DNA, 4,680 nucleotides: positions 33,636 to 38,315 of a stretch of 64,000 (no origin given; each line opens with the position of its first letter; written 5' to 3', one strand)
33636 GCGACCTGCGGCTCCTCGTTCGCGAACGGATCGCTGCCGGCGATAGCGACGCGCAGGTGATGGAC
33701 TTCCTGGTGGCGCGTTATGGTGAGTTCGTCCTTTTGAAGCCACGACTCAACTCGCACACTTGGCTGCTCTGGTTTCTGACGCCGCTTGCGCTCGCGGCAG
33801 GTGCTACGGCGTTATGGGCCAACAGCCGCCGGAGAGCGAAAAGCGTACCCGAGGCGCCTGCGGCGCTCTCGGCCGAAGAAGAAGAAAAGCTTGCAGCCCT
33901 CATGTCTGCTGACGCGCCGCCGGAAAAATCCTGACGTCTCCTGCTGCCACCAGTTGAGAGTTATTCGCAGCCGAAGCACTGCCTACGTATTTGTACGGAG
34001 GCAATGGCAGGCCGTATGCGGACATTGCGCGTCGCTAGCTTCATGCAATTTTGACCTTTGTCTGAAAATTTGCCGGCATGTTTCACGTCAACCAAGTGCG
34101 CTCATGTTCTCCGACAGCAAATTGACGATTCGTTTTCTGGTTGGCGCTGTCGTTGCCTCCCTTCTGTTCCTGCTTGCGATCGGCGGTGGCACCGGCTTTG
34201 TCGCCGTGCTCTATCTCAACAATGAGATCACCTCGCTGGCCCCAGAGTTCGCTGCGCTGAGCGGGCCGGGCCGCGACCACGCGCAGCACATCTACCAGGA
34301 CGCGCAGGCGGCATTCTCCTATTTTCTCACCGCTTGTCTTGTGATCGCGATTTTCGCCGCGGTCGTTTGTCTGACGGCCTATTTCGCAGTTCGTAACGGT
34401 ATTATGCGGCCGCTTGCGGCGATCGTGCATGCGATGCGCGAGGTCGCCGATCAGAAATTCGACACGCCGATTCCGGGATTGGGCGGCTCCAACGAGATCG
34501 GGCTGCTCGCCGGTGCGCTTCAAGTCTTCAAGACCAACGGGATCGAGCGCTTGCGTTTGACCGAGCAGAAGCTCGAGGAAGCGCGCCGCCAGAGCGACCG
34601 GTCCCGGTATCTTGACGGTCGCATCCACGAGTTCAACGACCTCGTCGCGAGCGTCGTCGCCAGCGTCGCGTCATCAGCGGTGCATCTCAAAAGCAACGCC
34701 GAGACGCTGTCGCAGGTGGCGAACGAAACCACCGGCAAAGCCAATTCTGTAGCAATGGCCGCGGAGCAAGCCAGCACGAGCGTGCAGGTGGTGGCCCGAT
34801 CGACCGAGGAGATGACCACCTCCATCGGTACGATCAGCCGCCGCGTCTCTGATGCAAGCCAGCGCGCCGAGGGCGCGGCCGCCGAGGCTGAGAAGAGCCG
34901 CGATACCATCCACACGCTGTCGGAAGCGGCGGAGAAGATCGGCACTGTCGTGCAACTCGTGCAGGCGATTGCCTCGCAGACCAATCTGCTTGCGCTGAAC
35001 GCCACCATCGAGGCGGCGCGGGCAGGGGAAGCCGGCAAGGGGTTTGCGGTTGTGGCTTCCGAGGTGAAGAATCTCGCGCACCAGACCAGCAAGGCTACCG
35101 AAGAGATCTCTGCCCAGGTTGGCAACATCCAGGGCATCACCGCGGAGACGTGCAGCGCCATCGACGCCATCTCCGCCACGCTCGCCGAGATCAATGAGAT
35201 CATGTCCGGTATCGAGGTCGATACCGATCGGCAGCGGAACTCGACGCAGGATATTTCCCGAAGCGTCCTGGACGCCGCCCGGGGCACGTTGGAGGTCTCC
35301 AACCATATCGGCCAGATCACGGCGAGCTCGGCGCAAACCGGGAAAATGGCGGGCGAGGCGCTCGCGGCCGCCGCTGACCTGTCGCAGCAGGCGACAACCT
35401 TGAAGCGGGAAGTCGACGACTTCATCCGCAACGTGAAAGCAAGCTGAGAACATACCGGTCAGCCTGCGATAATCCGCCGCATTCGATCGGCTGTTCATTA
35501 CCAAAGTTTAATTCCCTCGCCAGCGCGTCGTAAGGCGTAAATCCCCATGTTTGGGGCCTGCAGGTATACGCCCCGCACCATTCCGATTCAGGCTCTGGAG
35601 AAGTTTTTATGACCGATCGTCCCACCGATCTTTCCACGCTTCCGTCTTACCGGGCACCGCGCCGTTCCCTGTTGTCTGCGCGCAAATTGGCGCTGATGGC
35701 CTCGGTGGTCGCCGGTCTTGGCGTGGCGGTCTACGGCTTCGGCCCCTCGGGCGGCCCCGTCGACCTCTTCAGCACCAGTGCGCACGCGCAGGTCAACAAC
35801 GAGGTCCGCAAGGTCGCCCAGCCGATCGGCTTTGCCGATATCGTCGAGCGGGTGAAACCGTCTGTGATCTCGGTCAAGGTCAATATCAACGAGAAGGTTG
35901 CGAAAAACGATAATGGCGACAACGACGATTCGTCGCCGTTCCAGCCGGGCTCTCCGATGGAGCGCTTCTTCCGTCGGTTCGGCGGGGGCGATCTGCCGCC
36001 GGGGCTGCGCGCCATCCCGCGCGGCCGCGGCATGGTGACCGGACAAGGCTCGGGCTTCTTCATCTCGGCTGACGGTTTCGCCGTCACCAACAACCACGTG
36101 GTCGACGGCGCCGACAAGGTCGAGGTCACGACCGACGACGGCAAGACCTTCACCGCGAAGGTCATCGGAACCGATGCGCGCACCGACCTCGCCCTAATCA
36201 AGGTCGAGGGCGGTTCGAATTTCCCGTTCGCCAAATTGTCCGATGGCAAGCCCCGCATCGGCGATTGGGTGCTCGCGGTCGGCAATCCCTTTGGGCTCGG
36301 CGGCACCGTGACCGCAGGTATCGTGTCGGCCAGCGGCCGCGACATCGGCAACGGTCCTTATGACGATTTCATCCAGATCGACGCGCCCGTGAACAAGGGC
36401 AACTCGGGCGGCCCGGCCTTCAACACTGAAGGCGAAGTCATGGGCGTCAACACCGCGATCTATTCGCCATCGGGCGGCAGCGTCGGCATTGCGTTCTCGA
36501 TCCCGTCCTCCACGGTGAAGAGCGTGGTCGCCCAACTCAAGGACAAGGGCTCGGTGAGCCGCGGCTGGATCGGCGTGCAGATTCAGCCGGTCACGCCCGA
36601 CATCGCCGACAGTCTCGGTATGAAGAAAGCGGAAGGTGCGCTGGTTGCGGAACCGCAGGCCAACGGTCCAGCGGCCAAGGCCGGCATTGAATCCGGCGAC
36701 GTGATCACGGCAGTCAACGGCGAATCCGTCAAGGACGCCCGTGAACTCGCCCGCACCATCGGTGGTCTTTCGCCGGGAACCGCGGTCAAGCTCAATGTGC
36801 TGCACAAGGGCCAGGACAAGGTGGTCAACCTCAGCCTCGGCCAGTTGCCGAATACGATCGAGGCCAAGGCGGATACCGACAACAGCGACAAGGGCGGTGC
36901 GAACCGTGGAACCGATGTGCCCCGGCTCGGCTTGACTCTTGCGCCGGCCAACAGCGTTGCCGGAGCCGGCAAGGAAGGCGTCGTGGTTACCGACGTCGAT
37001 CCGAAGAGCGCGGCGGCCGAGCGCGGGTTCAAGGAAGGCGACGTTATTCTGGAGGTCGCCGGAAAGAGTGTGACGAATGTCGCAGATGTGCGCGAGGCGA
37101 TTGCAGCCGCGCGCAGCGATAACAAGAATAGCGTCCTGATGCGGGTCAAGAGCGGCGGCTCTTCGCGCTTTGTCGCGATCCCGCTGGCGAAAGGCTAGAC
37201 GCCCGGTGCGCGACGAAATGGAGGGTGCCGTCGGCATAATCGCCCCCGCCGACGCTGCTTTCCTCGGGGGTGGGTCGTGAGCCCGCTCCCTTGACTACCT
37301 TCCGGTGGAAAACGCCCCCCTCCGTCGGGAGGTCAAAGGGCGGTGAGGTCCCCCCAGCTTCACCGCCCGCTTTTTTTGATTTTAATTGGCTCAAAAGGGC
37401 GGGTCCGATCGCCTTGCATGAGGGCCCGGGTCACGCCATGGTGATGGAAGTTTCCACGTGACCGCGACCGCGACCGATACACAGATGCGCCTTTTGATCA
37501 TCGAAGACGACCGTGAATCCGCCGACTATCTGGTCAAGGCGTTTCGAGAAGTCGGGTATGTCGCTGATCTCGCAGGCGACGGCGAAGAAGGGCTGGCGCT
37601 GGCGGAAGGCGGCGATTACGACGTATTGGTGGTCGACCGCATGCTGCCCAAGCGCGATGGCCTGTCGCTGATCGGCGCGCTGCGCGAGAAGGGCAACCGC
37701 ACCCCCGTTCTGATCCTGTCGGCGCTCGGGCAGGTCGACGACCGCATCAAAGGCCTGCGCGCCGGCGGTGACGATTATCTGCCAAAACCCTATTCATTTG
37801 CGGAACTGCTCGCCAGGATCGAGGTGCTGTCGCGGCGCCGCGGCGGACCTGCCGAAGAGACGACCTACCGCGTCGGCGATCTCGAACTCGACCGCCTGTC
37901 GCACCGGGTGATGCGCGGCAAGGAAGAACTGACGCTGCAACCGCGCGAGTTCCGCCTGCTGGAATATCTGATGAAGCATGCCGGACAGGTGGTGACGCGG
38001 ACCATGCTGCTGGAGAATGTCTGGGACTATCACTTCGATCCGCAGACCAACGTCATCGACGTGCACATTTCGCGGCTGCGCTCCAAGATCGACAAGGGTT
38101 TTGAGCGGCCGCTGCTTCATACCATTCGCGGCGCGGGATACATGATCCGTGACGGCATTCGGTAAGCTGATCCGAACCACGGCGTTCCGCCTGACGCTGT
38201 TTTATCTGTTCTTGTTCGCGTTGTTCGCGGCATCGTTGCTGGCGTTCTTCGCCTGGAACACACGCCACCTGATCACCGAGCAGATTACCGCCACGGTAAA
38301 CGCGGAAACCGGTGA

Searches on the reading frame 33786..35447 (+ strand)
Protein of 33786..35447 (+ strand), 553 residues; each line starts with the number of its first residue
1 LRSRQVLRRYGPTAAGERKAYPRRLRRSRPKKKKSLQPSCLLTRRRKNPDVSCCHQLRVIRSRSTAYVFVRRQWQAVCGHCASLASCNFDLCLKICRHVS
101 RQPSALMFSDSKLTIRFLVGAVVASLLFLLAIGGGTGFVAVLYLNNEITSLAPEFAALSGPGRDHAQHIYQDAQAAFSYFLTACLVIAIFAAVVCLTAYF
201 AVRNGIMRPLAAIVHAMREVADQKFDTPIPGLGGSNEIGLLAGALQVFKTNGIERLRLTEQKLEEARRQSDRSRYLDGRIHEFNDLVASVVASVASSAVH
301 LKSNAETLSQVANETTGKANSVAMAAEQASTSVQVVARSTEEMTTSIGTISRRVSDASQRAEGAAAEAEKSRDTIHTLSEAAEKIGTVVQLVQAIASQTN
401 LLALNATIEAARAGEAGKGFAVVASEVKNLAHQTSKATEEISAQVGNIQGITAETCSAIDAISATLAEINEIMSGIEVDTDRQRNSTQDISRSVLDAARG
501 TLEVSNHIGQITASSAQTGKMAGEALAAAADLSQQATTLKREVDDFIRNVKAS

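Call 43: search_protein_families(library=pfam, proteins=[window:33786-35447:+], max_evalue=0.0001)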
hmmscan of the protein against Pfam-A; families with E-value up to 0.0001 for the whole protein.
window:33786-35447:+ (553 aa): 2 families
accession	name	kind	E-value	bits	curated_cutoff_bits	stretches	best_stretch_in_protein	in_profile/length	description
PF00015.26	MCPsignal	-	2.5e-28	99.5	34.6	1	354-512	4-169/172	Methyl-accepting chemotaxis protein (MCP) signalling domain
PF00672.30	HAMP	-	4e-09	37.1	25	1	204-249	4-48/53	HAMP domain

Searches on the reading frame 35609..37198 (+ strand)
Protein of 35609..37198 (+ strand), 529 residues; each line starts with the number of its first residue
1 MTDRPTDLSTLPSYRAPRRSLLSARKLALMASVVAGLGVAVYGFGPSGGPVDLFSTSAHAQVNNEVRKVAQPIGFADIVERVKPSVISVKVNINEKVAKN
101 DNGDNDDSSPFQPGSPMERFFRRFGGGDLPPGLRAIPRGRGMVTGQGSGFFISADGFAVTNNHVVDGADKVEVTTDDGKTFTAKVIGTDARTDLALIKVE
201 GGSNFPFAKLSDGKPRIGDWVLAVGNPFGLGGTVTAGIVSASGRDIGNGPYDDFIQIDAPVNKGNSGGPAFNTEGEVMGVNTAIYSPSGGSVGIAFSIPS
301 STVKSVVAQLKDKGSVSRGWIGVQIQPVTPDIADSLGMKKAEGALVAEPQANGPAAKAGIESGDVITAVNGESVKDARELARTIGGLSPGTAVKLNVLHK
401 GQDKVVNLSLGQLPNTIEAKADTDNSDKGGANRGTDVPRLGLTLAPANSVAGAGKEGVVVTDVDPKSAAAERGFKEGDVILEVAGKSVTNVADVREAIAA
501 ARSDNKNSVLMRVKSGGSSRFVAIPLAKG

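Call 43: search_protein_families(library=pfam, proteins=[window:35609-37198:+], max_evalue=0.0001)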
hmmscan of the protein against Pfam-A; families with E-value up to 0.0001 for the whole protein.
window:35609-37198:+ (529 aa): 6 families
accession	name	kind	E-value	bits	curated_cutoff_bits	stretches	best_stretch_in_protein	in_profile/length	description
PF13365.12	Trypsin_2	-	1.9e-34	119.9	27.6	1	147-280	1-144/144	Trypsin-like peptidase domain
PF13180.12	PDZ_2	-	2.1e-28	98.9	27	2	320-410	2-80/80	PDZ domain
PF17820.7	PDZ_6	-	8.8e-22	77.1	27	2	459-504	1-46/54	PDZ domain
PF00595.29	PDZ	-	2.6e-21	76.2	23.2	2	311-397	3-80/81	PDZ domain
PF00089.32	Trypsin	-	1e-16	61.9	20.6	1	148-306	28-219/220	Trypsin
PF14685.13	PDZ_Tricorn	-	2e-09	37.7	25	1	348-404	26-83/88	Tricorn protease PDZ domain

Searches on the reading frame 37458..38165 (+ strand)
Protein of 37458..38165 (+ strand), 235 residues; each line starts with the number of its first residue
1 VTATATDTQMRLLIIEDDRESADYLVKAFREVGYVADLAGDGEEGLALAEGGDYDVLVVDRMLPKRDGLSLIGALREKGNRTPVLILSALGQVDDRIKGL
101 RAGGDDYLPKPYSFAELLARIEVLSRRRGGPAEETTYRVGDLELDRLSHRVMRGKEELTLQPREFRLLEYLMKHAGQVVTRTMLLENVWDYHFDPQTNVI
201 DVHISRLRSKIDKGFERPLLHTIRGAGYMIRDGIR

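Call 43: search_protein_families(library=pfam, proteins=[window:37458-38165:+], max_evalue=0.0001)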
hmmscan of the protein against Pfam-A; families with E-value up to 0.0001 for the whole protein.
window:37458-38165:+ (235 aa): 2 families
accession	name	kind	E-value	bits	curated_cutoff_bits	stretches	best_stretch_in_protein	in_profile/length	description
PF00486.34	Trans_reg_C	-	1.8e-29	102.1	26.2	1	156-229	2-76/77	Transcriptional regulatory protein, C terminal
PF00072.30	Response_reg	-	4.6e-24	85.2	30.2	1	13-122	2-111/111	Response regulator receiver domain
